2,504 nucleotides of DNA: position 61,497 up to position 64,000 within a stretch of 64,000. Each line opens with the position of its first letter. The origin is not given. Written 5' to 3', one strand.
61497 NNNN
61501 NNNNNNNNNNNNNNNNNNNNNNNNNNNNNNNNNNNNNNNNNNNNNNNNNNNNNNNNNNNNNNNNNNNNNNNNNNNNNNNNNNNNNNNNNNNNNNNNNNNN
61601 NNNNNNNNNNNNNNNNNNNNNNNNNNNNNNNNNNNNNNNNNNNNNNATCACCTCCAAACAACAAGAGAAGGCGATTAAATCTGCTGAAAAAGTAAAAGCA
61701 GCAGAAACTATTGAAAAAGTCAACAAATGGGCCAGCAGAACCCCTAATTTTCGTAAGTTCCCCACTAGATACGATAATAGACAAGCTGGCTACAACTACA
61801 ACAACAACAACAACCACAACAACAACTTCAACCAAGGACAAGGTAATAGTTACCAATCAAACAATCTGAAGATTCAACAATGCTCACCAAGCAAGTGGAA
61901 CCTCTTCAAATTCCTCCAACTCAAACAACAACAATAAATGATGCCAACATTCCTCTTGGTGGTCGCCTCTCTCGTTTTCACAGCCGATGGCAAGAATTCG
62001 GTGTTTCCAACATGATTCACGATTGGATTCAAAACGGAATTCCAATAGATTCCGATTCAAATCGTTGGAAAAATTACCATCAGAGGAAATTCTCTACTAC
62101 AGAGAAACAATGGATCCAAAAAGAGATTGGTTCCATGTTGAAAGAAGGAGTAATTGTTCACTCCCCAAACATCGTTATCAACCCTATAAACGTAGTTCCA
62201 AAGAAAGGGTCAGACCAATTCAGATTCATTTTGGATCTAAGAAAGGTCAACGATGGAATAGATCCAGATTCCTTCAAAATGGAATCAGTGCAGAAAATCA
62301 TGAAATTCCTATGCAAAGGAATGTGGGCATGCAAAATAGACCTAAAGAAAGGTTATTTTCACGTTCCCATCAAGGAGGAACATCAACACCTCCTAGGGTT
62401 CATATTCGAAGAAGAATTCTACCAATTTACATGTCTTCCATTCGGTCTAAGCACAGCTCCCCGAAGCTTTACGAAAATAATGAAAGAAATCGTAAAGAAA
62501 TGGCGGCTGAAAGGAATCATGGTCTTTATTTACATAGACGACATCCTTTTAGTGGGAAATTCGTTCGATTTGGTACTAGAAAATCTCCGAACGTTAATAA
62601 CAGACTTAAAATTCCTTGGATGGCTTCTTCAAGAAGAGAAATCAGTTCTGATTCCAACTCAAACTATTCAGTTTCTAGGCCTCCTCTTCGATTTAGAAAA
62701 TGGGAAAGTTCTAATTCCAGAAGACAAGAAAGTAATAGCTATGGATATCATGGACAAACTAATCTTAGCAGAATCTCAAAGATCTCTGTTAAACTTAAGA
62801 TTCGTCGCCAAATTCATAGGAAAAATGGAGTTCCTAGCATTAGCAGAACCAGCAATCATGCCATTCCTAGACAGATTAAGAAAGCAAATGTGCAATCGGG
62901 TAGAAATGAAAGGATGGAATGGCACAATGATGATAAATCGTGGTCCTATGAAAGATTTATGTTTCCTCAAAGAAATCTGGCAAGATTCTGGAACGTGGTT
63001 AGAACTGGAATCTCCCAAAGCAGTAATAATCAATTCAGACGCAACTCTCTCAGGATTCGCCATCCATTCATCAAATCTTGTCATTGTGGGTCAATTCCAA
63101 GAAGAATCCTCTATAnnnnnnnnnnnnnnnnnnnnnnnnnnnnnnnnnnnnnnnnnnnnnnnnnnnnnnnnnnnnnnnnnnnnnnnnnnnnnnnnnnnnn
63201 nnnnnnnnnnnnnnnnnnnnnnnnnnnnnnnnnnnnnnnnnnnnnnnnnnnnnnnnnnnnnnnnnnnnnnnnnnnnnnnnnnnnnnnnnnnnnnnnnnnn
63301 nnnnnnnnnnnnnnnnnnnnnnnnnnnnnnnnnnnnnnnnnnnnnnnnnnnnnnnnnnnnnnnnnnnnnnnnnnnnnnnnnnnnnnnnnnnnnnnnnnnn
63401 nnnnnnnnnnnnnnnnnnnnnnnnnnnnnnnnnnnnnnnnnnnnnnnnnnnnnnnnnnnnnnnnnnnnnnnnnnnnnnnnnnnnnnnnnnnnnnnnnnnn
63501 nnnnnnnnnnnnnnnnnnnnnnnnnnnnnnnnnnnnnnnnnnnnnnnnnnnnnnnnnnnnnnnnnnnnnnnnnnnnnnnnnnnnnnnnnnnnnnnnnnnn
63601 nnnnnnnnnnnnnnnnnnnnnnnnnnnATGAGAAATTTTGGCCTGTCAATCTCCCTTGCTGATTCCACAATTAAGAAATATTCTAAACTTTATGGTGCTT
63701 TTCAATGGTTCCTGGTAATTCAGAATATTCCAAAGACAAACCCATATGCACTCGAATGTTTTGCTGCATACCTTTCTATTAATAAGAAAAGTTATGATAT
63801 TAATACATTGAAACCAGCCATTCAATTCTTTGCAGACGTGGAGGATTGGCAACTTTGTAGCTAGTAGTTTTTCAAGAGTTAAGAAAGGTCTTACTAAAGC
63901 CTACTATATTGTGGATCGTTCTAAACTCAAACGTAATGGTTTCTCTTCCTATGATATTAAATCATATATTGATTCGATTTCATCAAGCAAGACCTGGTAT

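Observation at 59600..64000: DIRS-like tyrosine-recombinase retrotransposon with RT-RH-MT-like-YR order, flanked by large assembly gaps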

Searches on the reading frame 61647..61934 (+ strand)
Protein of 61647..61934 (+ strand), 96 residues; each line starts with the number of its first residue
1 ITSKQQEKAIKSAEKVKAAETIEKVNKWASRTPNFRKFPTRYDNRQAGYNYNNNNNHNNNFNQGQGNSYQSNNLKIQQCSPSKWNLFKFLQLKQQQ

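Call 6: search_protein_families(library=pfam, proteins=[window:61647-61934:+], max_evalue=1)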
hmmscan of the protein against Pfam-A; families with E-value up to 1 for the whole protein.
window:61647-61934:+ (96 aa): 0 families

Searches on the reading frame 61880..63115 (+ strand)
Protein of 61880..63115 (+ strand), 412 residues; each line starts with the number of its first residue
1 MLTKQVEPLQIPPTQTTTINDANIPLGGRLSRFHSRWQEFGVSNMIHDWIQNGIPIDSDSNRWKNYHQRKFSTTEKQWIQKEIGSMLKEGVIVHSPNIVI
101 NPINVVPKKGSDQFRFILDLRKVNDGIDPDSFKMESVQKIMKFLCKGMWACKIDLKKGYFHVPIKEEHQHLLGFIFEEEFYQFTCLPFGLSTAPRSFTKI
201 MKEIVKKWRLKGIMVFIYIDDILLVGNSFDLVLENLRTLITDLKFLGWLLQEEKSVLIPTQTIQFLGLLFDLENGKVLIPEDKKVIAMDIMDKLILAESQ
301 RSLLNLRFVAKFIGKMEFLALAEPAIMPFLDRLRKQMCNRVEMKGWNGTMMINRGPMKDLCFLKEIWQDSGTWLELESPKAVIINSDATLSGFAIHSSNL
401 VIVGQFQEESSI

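Call 6: search_protein_families(library=pfam, proteins=[window:61880-63115:+], max_evalue=1)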
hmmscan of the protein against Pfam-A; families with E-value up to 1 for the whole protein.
window:61880-63115:+ (412 aa): 2 families
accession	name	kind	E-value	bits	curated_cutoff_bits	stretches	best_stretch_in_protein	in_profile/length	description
PF00078.32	RVT_1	-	2.8e-22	79.9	29.6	1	106-268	1-203/205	Reverse transcriptase (RNA-dependent DNA polymerase)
PF23881.1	DUF7234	-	0.003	18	24.4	0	191-219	16-44/80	Family of unknown function (DUF7234)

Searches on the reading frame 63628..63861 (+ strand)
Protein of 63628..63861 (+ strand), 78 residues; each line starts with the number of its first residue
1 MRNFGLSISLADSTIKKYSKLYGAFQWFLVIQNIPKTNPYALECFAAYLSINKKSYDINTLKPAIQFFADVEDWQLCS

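Call 6: search_protein_families(library=pfam, proteins=[window:63628-63861:+], max_evalue=1)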
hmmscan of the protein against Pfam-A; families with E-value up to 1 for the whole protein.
window:63628-63861:+ (78 aa): 1 family
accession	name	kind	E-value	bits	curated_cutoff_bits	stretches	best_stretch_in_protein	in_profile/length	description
PF16071.10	DUF4812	-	0.15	12.3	25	1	52-72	11-31/65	Domain of unknown function (DUF4812)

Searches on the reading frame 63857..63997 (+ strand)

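Call 6: search_protein_families(library=pfam, proteins=[window:63857-63997:+], max_evalue=1)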
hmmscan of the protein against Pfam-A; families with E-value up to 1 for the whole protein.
window:63857-63997:+ (47 aa): 1 family
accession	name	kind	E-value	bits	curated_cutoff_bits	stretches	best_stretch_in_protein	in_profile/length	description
PF00538.25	Linker_histone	-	0.2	12.4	22.4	0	25-40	17-32/74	linker histone H1 and H5 family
